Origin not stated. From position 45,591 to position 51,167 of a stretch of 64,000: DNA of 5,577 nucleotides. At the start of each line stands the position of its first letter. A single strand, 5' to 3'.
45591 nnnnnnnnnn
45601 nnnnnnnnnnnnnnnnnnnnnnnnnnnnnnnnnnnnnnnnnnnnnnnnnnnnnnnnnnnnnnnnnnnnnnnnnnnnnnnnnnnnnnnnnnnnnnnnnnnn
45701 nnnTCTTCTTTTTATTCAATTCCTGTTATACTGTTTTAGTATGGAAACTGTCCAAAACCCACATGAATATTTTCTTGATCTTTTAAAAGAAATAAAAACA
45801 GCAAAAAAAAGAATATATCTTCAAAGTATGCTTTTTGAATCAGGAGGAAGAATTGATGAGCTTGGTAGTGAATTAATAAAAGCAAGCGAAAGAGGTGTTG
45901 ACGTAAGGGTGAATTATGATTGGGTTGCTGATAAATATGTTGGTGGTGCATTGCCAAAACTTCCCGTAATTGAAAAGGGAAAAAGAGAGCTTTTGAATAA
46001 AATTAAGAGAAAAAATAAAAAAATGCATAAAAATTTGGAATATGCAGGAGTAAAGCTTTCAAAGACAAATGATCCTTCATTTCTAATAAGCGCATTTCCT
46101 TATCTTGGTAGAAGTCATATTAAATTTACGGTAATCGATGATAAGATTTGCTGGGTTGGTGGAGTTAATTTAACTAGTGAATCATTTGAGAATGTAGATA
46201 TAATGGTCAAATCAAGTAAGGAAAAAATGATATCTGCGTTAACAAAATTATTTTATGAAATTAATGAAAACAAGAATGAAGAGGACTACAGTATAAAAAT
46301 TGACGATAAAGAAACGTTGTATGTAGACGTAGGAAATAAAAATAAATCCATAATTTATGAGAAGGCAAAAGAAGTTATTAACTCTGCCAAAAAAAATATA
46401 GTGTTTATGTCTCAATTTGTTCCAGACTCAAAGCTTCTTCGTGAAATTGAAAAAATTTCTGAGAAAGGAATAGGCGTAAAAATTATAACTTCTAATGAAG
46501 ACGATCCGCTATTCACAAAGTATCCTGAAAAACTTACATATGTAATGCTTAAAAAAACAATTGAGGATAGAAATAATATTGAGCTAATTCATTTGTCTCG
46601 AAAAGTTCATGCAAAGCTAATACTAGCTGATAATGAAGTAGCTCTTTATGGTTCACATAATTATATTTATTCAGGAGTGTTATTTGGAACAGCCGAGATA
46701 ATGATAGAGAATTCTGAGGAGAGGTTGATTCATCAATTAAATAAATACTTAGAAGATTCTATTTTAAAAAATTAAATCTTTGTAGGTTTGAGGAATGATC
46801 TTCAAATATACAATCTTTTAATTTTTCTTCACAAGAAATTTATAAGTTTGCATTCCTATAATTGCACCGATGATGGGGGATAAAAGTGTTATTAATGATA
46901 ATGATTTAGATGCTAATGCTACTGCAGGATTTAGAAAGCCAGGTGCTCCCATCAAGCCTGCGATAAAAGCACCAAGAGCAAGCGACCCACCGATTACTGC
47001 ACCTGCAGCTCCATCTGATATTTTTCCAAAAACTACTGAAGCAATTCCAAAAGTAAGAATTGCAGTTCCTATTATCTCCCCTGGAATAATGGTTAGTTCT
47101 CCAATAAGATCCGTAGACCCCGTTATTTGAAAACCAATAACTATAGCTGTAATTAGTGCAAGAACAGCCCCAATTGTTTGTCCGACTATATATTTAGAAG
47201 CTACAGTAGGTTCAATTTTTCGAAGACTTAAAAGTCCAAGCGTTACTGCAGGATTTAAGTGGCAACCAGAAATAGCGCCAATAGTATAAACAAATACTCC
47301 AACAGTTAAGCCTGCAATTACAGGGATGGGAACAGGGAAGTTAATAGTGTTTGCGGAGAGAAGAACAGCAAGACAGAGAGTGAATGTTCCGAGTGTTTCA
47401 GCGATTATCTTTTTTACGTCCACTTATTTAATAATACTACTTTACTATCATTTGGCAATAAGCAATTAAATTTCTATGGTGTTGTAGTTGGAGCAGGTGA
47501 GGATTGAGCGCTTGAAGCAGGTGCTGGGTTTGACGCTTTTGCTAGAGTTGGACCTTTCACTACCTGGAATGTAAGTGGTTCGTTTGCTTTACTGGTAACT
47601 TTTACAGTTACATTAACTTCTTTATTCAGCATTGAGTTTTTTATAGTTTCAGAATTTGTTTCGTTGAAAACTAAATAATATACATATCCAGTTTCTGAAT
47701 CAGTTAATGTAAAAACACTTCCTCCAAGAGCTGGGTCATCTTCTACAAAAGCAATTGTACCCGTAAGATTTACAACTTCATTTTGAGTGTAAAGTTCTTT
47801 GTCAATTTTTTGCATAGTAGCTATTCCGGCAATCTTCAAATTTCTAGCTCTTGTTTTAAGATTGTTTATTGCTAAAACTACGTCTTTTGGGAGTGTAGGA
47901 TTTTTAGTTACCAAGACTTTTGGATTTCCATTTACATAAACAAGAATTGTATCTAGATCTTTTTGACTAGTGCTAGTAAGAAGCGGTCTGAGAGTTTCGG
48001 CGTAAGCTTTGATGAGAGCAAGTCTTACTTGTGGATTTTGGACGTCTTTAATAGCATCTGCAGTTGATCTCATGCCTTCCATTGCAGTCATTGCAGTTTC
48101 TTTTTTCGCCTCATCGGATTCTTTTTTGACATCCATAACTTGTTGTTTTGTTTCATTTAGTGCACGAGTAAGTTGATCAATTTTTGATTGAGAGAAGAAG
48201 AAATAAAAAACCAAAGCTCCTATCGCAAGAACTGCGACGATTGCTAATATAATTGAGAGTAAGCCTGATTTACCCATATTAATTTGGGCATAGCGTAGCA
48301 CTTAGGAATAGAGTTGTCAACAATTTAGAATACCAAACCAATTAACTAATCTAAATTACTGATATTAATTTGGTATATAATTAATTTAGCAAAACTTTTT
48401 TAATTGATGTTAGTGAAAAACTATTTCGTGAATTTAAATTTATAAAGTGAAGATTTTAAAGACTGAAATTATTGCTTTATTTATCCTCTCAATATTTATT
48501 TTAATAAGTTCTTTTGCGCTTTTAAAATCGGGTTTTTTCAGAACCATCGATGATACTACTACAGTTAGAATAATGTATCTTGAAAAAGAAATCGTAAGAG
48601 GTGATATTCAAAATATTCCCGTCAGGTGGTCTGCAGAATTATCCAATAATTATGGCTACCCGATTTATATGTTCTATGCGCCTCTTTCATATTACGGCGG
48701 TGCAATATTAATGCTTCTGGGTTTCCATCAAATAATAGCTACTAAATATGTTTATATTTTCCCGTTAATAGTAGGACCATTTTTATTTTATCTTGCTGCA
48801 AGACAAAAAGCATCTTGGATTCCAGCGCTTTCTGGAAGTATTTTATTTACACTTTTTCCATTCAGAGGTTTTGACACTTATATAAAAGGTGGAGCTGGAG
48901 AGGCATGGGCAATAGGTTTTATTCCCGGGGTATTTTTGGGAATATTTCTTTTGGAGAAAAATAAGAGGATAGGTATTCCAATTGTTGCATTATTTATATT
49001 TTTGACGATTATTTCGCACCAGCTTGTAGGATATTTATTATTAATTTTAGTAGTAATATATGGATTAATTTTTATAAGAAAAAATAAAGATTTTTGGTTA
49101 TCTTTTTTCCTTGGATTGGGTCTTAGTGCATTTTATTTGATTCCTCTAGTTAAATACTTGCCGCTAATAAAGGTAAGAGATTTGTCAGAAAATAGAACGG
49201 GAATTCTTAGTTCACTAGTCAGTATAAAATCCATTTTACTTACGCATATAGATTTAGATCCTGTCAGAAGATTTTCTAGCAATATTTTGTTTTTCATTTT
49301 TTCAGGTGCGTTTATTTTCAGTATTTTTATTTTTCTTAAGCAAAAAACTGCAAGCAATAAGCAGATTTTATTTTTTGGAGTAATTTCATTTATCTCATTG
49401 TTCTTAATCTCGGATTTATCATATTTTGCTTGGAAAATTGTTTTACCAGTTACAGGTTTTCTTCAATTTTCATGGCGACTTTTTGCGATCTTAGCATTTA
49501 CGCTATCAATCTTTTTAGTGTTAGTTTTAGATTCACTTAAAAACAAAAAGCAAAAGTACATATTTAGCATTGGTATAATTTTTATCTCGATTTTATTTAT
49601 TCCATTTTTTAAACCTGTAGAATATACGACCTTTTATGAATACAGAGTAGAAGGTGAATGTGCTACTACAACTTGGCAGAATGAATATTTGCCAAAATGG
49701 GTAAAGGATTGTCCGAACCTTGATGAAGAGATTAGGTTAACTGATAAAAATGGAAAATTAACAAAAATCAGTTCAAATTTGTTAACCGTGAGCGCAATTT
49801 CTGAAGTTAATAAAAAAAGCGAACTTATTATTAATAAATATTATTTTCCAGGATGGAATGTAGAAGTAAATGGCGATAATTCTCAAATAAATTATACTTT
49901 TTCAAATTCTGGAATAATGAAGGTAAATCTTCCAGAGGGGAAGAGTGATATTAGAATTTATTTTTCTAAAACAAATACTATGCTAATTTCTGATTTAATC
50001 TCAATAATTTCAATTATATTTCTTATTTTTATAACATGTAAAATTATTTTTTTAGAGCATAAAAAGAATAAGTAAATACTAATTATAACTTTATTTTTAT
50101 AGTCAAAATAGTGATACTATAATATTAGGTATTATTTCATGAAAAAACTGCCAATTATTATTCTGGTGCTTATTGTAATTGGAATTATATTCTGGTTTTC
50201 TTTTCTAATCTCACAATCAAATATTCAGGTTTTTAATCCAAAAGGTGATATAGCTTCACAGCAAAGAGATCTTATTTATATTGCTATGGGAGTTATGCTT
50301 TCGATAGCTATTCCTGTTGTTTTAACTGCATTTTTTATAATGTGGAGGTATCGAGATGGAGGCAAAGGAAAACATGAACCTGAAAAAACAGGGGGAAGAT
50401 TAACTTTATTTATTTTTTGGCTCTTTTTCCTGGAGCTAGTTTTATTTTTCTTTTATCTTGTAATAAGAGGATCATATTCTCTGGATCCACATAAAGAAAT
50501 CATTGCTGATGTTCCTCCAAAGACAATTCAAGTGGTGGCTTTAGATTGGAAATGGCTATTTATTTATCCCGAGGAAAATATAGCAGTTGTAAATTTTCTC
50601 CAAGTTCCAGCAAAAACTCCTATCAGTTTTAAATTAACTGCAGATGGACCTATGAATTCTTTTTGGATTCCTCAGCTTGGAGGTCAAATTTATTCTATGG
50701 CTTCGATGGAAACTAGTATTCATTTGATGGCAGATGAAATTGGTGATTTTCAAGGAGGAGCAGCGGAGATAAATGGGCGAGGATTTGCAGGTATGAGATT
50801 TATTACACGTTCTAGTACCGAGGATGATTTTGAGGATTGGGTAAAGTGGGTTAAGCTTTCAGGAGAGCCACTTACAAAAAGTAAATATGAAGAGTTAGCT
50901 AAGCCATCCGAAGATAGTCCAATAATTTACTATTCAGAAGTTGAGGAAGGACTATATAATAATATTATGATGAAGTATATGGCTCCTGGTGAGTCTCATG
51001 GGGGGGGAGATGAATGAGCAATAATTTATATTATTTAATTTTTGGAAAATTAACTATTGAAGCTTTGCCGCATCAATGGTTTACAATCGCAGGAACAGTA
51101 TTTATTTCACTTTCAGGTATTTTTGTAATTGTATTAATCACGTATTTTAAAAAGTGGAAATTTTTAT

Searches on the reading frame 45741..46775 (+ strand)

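Call 16: search_protein_families(library=pfam, proteins=[window:45741-46775:+], max_evalue=0.001)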
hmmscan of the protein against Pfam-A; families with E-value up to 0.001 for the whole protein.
window:45741-46775:+ (344 aa): 4 families
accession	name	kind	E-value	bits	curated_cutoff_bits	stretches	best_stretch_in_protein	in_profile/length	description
PF13091.12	PLDc_2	-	2.2e-32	112.1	27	2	211-338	3-129/132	PLD-like domain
PF00614.28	PLDc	-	4.4e-09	36.4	21.9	1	121-148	1-28/28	Phospholipase D Active site motif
PF11495.14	Regulator_TrmB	-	0.00045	20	22.2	0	200-269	6-75/233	Archaeal transcriptional regulator TrmB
PF07894.18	SACK1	-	0.00087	19.4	21.4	0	183-269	104-191/274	Scaffolding anchor of CK1 domain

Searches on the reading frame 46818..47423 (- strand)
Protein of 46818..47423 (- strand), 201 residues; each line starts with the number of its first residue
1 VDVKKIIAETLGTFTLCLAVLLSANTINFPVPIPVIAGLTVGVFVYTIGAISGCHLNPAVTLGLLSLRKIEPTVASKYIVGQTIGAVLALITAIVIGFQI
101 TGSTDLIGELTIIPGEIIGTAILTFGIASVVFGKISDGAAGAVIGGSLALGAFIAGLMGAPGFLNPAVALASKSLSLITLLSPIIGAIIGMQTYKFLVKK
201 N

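Call 16: search_protein_families(library=pfam, proteins=[window:46818-47423:-], max_evalue=0.001)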
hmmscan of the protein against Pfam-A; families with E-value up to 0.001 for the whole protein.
window:46818-47423:- (201 aa): 1 family
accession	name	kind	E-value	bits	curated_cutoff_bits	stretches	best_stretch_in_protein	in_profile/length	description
PF00230.25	MIP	-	5.8e-18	65.9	25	1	3-194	8-222/222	Major intrinsic protein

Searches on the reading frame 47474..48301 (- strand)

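Call 16: search_protein_families(library=pfam, proteins=[window:47474-48301:-], max_evalue=0.001)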
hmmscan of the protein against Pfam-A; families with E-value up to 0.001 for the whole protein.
window:47474-48301:- (275 aa): 1 family
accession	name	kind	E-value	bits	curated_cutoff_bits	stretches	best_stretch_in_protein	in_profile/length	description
PF12072.13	RNase_Y_N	-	0.0002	21.3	32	1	17-78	2-63/201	RNase Y N-terminal region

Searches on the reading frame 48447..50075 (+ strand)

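Call 16: search_protein_families(library=pfam, proteins=[window:48447-50075:+], max_evalue=0.001)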
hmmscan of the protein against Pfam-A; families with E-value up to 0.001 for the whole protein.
window:48447-50075:+ (542 aa): 1 family
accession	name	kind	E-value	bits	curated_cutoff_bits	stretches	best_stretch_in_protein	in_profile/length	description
PF10131.15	PTPS_related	-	1.4e-11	44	26.4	1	75-404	2-323/621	6-pyruvoyl-tetrahydropterin synthase related domain; membrane protein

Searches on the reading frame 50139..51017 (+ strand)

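Call 16: search_protein_families(library=pfam, proteins=[window:50139-51017:+], max_evalue=0.001)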
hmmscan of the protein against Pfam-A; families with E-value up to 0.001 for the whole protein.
window:50139-51017:+ (292 aa): 1 family
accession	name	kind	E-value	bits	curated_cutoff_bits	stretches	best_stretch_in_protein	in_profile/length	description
PF06481.20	COX_ARM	-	6.9e-17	61.5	23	1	240-284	2-46/46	COX Aromatic Rich Motif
